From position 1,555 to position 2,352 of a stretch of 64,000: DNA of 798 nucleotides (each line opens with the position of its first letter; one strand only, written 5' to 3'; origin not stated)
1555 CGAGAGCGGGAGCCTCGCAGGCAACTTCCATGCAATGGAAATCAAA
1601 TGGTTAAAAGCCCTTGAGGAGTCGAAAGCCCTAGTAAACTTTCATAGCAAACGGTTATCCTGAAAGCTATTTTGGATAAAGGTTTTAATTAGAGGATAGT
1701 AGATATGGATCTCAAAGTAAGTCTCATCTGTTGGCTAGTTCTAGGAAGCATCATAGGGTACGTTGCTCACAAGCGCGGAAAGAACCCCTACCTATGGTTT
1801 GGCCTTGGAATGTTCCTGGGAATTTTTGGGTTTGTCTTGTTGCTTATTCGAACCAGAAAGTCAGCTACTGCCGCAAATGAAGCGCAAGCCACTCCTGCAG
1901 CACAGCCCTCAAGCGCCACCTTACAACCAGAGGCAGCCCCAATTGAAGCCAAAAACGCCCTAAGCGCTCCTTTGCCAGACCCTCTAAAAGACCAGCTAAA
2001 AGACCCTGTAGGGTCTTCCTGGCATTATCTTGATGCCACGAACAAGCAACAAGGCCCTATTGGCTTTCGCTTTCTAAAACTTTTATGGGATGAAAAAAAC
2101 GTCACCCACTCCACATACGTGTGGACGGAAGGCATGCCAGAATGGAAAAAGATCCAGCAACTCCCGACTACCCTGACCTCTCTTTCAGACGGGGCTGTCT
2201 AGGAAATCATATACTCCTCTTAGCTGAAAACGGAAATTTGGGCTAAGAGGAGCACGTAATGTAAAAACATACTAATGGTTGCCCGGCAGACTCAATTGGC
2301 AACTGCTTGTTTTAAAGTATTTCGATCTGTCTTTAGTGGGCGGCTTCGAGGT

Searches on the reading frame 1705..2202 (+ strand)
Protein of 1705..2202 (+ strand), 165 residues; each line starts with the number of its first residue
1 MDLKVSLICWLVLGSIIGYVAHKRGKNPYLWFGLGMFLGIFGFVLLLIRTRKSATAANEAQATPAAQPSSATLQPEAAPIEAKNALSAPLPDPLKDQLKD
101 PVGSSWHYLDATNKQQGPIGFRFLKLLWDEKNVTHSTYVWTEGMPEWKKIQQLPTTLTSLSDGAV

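Call 42: search_protein_families(library=pfam, proteins=[window:1705-2202:+], max_evalue=0.001)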
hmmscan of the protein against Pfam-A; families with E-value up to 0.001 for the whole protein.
window:1705-2202:+ (165 aa): 1 family
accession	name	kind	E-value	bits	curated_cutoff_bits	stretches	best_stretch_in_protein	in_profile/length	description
PF14237.11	GYF_2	-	2.6e-13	50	25.8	1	106-154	1-48/50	GYF domain 2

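Call 73: find_encoding_contigs(protein=window:1705-2202:+, flank=10000, max_places=3)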
Protein window:1705-2202:+ (165 aa): 8 contigs read that carry it; 3 places shown.
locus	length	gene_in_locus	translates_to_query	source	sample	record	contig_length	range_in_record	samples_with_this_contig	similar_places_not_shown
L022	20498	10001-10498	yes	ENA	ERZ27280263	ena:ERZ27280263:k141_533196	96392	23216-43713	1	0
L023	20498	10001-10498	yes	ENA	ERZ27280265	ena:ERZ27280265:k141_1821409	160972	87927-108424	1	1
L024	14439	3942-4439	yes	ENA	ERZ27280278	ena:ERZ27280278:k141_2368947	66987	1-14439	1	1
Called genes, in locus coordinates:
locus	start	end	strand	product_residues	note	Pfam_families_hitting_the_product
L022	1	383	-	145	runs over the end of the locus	PF05932:CesT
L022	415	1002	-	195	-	PF00515:TPR_1 (faint), PF07719:TPR_2 (faint), PF13428:TPR_14 (faint), PF13432:TPR_16 (weak), PF12895:ANAPC3 (weak), PF14559:TPR_19 (weak)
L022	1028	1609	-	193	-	PF07719:TPR_2 (faint), PF07720:TPR_3 (faint), PF13432:TPR_16 (faint)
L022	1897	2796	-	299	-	-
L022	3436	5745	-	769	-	-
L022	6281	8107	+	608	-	PF01541:GIY-YIG, PF27096:UvrC_M, PF22920:UvrC_RNaseH, PF08459:UvrC_RNaseH_dom, PF00633:HHH (faint), PF12826:HHH_2 (faint), PF14520:HHH_5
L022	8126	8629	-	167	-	-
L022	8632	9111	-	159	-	PF03780:Asp23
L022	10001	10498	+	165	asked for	PF14237:GYF_2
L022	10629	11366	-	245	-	PF20260:PUA_4, PF04452:Methyltrans_RNA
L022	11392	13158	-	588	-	PF00224:PK, PF02887:PK_C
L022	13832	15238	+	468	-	PF01654:Cyt_bd_oxida_I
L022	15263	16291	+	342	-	PF02322:Cyt_bd_oxida_II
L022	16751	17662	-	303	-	PF00892:EamA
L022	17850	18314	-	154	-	PF03942:DTW (weak)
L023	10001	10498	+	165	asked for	PF14237:GYF_2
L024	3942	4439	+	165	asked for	PF14237:GYF_2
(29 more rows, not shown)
